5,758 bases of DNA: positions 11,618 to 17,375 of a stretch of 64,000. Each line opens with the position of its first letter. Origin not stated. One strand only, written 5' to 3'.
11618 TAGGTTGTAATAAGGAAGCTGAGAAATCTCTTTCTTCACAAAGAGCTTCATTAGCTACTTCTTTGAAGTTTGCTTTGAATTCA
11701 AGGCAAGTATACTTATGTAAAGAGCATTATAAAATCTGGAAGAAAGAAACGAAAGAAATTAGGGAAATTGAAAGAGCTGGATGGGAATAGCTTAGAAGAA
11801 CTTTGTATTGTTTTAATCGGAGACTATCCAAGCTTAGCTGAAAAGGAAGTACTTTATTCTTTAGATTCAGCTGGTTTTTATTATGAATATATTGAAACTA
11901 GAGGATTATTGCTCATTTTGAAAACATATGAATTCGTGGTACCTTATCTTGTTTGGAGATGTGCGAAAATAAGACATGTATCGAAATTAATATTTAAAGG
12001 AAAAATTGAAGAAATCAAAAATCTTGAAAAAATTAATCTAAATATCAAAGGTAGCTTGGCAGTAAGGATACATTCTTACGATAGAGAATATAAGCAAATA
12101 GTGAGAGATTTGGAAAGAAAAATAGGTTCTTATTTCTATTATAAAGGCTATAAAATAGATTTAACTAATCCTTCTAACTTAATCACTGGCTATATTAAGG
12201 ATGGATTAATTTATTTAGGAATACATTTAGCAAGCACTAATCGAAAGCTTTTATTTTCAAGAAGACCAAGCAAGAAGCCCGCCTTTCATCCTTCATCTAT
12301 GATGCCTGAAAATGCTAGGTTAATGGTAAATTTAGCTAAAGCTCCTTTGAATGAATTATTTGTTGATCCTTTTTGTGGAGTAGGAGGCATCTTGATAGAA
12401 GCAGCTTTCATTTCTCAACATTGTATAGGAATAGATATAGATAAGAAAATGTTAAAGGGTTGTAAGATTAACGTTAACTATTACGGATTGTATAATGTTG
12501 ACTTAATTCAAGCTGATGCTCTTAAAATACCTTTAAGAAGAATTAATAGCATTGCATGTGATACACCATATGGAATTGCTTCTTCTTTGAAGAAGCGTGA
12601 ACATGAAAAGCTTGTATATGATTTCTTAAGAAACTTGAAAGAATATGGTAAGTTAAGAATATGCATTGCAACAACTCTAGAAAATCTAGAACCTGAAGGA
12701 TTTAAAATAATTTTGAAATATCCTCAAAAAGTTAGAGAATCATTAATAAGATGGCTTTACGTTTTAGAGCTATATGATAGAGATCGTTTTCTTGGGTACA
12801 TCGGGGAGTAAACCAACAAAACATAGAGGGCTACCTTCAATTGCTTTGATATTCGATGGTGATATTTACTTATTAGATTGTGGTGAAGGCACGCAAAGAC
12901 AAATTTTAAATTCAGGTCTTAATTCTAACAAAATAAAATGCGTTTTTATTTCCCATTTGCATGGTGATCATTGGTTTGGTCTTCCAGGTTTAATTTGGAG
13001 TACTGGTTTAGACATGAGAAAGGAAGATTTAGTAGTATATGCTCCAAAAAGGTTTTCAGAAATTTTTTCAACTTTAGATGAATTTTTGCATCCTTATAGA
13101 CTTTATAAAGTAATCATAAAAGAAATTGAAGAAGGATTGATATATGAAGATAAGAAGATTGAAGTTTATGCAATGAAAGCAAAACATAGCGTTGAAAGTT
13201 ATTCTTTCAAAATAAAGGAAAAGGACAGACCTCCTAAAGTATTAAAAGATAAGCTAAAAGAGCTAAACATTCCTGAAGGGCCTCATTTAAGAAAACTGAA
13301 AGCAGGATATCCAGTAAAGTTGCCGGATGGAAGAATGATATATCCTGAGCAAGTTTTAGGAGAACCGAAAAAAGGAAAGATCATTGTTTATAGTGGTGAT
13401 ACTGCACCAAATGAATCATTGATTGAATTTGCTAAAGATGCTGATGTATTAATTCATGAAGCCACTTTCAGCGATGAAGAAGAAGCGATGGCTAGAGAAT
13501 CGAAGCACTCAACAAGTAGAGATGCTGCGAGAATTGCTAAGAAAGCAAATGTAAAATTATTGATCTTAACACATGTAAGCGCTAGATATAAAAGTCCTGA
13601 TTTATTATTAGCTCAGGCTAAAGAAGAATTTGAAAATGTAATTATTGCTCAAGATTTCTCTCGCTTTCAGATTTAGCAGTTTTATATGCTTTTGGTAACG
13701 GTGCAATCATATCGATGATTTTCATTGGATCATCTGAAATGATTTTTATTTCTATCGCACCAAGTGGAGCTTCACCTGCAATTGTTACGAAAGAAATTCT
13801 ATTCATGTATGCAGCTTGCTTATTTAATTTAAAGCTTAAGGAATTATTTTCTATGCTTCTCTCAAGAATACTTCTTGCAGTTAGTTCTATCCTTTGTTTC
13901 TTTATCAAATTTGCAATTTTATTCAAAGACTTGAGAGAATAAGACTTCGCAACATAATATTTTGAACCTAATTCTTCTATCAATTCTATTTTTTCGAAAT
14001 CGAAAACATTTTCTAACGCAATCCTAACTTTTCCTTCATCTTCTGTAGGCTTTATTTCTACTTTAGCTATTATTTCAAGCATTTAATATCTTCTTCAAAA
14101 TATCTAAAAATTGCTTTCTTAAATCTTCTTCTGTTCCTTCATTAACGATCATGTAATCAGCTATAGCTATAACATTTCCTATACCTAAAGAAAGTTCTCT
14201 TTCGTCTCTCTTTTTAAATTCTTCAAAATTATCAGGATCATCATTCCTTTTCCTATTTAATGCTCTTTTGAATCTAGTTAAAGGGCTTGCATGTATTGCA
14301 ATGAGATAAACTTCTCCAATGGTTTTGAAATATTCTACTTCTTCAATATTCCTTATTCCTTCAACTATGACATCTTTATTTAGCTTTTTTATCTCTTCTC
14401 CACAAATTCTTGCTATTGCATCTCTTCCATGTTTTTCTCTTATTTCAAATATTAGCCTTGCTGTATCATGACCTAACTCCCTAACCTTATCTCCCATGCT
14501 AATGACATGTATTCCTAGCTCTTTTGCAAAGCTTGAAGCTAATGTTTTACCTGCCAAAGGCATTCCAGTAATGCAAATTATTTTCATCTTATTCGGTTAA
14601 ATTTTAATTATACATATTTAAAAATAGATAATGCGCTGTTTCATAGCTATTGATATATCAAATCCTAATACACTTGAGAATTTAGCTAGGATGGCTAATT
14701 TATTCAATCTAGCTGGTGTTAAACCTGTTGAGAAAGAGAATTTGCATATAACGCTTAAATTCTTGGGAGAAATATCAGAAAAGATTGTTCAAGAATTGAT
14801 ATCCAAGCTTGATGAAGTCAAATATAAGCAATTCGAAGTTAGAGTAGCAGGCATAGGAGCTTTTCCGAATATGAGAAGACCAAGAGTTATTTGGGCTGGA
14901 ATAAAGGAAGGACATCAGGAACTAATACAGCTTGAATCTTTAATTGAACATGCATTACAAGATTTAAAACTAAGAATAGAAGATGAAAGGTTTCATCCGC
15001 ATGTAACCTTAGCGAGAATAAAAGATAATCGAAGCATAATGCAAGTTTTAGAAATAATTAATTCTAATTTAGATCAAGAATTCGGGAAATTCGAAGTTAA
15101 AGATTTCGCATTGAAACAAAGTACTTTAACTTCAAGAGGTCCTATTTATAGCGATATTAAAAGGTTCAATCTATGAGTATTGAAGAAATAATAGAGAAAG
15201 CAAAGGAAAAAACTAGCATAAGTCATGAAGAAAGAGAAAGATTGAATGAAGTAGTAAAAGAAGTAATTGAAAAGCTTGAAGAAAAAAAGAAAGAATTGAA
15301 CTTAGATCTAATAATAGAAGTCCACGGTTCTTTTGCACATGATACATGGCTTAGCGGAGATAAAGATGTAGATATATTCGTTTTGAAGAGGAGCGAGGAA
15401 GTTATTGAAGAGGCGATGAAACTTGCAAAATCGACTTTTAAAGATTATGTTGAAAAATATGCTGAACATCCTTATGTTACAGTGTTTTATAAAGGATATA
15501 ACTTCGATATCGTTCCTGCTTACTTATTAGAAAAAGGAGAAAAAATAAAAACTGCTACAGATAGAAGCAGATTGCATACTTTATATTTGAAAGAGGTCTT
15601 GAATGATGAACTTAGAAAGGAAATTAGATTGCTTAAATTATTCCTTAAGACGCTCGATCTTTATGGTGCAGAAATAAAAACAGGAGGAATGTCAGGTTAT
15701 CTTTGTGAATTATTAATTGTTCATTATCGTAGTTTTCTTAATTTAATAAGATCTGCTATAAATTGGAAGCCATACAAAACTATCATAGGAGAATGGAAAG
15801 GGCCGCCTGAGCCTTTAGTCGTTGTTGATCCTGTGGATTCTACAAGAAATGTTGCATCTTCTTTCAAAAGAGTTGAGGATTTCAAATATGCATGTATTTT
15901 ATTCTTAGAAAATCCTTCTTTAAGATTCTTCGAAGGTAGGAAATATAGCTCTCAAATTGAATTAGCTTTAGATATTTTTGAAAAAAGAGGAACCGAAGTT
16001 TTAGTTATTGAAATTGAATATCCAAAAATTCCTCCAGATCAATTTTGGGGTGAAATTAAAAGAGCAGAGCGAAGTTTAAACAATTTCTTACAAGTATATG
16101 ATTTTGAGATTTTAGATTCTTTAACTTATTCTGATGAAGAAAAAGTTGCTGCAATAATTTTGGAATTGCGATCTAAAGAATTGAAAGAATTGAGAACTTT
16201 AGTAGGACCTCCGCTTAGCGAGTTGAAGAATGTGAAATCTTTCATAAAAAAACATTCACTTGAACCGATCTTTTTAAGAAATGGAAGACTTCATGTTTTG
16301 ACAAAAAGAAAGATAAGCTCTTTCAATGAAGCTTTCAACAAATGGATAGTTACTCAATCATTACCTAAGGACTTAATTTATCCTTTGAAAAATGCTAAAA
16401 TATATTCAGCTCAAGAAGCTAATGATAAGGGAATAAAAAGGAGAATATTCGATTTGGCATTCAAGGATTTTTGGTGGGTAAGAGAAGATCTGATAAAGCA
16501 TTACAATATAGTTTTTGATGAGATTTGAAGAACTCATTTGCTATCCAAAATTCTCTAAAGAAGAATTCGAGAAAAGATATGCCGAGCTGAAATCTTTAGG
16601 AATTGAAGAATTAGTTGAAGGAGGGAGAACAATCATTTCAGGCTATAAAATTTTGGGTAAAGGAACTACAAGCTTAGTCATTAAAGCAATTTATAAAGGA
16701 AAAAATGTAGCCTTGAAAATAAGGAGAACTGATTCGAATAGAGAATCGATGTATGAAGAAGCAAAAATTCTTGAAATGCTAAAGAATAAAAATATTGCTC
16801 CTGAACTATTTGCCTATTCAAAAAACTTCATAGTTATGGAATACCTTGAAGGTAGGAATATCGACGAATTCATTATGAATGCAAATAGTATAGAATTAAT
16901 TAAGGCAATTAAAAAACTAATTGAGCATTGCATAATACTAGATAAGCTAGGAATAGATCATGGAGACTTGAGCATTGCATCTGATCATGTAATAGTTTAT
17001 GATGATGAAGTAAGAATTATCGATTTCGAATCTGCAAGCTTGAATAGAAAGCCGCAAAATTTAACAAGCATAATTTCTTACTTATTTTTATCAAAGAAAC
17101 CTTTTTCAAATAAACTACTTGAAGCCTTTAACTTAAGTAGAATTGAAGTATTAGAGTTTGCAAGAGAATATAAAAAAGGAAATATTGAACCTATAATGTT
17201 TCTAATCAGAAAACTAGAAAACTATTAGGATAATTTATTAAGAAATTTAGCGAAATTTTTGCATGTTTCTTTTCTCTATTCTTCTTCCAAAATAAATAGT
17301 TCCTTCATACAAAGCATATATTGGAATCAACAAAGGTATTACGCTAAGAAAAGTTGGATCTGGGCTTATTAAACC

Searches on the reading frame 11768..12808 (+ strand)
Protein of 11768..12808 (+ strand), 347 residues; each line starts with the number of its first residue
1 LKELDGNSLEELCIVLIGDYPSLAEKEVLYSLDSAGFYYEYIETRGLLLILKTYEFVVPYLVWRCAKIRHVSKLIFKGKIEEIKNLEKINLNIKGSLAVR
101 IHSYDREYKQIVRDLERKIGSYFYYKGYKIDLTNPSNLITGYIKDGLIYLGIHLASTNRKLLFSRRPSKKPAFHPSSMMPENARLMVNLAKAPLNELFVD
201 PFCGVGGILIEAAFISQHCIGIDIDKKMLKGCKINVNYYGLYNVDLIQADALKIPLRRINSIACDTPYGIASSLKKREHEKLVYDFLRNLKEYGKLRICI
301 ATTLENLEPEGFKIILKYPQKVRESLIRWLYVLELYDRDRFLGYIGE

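Call 71: search_protein_families(library=pfam, proteins=[window:11768-12808:+], max_evalue=0.00001)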
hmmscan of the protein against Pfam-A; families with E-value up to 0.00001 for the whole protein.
window:11768-12808:+ (347 aa): 4 families
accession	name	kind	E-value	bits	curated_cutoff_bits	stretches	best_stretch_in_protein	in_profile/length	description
PF01170.24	UPF0020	-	1.2e-23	84.3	22.3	1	168-303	2-167/197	RMKL-like, methyltransferase domain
PF13847.12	Methyltransf_31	-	3.5e-08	33.7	27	1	198-302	7-113/145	Methyltransferase domain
PF09445.16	Methyltransf_15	-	7.1e-07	29.4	22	1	197-273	3-61/165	RNA cap guanine-N2 methyltransferase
PF13649.12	Methyltransf_25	-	4.3e-06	27.8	27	1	200-292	3-95/97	Methyltransferase domain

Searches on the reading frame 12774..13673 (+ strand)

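Call 71: search_protein_families(library=pfam, proteins=[window:12774-13673:+], max_evalue=0.00001)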
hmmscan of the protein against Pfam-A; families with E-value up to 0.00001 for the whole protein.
window:12774-13673:+ (300 aa): 3 families
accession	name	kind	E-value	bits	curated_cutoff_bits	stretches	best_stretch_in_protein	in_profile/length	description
PF12706.13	Lactamase_B_2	-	3e-16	60.1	27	1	199-267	132-199/200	Beta-lactamase superfamily domain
PF00753.33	Lactamase_B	-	9.2e-09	35.9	22.7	1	25-74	10-64/196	Metallo-beta-lactamase superfamily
PF13691.12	Lactamase_B_4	-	9.6e-09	35.2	27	1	19-63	12-56/63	tRNase Z endonuclease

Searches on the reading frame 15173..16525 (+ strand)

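Call 71: search_protein_families(library=pfam, proteins=[window:15173-16525:+], max_evalue=0.00001)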
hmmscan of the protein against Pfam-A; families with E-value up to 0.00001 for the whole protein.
window:15173-16525:+ (451 aa): 4 families
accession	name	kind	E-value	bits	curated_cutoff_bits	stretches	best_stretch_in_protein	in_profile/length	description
PF09249.16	tRNA_NucTransf2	-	1.8e-32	112.4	27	1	150-254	2-113/113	tRNA nucleotidyltransferase, second domain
PF21133.2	CAA_C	-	2.2e-19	70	22.2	1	272-401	1-131/144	CCA-adding enzyme, C-terminal domain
PF01909.29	NTP_transf_2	-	9.4e-10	39.2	21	1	32-134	1-92/93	Nucleotidyltransferase domain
PF18144.7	SMODS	-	5.9e-06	27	26.5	0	1-121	1-135/164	Second Messenger Oligonucleotide or Dinucleotide Synthetase domain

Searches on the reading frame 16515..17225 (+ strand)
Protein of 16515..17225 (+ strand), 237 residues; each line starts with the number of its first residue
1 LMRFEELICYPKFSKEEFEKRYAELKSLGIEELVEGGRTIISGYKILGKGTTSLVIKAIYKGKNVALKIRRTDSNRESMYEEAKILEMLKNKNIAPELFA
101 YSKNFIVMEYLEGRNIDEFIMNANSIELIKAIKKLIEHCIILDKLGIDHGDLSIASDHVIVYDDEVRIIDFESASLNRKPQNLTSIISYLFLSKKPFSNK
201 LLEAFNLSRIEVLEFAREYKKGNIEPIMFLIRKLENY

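Call 71: search_protein_families(library=pfam, proteins=[window:16515-17225:+], max_evalue=0.00001)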
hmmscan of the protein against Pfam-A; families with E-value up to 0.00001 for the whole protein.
window:16515-17225:+ (237 aa): 3 families
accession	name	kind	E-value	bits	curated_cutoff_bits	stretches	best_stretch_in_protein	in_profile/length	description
PF00069.31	Pkinase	-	1.1e-09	38.5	31.7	1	45-186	5-157/263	Protein kinase domain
PF07714.23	PK_Tyr_Ser-Thr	-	8e-08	32.3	23.1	1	45-171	5-146/258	Protein tyrosine and serine/threonine kinase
PF01163.29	RIO1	-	1.3e-07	31.9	22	1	69-175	45-152/187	RIO domain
